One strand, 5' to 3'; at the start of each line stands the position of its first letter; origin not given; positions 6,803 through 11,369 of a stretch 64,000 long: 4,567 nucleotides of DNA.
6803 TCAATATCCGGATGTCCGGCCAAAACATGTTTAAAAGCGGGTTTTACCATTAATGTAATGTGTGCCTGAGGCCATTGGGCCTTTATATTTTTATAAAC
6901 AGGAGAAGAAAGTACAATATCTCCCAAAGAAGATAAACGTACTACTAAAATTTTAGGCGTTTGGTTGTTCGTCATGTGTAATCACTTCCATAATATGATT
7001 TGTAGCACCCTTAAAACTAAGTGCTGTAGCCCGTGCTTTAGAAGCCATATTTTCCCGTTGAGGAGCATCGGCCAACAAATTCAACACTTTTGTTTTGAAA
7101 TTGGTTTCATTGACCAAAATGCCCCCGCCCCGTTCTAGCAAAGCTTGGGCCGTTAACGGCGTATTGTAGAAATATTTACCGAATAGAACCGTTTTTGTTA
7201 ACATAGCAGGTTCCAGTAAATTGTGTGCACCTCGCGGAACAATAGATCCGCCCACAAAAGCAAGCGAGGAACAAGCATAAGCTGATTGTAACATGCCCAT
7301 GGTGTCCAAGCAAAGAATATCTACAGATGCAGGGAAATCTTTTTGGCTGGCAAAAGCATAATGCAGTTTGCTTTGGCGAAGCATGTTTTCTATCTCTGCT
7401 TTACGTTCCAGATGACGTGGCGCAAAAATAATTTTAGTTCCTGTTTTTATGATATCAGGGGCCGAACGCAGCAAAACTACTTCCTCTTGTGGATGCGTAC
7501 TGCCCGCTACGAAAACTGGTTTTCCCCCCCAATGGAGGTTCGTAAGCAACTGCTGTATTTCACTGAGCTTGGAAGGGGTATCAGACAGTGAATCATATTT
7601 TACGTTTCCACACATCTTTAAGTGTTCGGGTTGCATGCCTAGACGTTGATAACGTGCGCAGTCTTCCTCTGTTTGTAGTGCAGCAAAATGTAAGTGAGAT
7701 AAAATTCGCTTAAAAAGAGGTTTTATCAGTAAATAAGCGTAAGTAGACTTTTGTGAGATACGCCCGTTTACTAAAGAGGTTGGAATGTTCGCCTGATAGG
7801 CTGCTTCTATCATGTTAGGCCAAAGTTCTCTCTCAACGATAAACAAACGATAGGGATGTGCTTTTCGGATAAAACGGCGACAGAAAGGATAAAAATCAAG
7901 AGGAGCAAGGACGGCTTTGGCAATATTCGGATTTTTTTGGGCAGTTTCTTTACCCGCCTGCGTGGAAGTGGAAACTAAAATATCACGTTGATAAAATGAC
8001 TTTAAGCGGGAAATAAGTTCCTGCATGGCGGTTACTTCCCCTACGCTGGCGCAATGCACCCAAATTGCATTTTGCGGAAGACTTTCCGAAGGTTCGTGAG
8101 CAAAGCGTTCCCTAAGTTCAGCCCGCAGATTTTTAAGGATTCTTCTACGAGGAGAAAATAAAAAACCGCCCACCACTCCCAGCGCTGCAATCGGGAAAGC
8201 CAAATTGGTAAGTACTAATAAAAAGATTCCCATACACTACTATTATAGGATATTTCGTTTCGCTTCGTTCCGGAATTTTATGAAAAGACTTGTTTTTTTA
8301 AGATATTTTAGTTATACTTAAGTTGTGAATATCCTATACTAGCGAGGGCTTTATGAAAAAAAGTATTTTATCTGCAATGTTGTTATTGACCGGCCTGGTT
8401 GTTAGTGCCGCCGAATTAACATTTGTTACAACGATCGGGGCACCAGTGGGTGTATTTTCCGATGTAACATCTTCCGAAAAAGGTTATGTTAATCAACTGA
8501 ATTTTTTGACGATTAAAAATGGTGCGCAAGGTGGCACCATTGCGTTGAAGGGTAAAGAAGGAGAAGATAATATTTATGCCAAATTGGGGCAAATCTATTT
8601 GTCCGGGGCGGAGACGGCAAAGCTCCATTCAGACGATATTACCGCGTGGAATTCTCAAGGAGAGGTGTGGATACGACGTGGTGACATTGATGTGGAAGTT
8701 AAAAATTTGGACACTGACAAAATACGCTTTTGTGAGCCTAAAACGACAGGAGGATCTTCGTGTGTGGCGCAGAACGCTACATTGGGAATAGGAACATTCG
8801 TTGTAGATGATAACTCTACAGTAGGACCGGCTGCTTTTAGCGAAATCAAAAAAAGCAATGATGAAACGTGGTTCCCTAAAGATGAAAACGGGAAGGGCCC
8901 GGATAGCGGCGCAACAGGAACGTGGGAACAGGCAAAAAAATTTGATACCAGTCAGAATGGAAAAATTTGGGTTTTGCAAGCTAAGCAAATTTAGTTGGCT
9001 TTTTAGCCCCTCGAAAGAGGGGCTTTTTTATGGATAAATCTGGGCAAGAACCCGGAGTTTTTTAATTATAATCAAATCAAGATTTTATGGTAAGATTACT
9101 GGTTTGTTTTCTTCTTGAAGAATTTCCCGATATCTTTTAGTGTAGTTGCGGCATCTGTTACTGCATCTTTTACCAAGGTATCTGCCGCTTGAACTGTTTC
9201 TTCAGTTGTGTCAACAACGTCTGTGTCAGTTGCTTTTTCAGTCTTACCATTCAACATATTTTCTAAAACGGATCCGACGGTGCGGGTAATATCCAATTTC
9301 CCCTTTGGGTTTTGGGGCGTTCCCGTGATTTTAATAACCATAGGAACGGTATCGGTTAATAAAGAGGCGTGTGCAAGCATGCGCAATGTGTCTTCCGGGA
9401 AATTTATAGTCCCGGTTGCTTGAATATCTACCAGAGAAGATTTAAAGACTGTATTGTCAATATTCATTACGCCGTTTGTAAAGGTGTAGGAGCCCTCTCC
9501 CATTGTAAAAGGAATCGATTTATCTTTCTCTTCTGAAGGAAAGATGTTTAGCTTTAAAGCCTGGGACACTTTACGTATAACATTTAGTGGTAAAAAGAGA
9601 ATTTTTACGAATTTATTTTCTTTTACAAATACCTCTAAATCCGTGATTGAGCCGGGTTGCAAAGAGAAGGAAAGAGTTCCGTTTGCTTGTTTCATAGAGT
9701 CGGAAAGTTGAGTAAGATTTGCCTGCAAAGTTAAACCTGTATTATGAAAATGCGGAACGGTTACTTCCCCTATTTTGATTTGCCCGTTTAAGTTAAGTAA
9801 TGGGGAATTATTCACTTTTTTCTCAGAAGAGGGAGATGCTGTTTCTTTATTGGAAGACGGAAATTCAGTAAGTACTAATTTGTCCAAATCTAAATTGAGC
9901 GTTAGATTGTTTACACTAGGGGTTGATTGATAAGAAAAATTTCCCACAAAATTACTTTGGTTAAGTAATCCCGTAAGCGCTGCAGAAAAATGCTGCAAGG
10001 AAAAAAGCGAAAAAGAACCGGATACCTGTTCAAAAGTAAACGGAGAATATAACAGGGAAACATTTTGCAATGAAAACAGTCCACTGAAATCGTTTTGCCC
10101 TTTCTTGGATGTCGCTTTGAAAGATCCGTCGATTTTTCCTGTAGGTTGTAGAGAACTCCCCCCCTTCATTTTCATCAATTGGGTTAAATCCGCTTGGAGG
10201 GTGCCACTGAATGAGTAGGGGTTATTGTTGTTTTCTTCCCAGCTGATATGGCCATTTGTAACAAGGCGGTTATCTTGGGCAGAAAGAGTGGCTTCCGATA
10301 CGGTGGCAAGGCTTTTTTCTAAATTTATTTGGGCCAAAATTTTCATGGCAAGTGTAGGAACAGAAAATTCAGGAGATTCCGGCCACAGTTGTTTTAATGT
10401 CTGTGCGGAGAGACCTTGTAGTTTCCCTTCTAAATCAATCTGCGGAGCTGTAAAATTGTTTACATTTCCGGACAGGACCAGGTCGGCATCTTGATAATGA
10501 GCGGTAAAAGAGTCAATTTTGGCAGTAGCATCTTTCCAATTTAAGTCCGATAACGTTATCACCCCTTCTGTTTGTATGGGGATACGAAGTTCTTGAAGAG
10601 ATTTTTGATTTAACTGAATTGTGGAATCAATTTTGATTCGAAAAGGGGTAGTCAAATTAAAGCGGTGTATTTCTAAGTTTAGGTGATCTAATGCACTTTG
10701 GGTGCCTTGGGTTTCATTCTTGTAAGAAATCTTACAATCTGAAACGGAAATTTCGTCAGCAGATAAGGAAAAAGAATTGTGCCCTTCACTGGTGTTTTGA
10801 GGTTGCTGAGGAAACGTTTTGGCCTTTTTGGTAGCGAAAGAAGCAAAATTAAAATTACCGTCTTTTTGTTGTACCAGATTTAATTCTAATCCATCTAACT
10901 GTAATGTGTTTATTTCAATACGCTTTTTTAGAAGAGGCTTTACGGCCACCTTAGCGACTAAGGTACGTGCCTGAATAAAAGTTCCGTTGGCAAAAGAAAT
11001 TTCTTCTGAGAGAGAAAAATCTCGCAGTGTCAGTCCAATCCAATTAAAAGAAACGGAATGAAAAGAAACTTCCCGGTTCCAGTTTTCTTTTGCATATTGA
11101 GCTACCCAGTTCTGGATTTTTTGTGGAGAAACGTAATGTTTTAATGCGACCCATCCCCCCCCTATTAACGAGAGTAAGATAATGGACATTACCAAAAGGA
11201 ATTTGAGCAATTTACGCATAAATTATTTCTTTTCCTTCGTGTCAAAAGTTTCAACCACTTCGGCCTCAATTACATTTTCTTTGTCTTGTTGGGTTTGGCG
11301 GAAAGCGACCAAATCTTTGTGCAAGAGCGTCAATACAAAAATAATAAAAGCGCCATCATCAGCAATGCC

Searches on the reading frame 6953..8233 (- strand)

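Call 58: search_protein_families(library=pfam, proteins=[window:6953-8233:-], max_evalue=0.001)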
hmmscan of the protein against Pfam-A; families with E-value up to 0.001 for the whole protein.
window:6953-8233:- (426 aa): 1 family
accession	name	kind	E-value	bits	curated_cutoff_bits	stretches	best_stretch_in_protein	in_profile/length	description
PF04413.22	Glycos_transf_N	-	1.1e-50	172.2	23.9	1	39-214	2-178/179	3-Deoxy-D-manno-octulosonic-acid transferase (kdotransferase)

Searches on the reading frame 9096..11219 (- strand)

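Call 58: search_protein_families(library=pfam, proteins=[window:9096-11219:-], max_evalue=0.001)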
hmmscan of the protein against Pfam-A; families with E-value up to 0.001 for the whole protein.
window:9096-11219:- (707 aa): 2 families
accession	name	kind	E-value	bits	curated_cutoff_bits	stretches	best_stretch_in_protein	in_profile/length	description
PF05359.17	DUF748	-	1.4e-21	76.8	50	1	4-328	14-330/1037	Domain of Unknown Function (DUF748)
PF05170.20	AsmA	-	3.7e-16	59.5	29.8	1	1-472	1-415/607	AsmA family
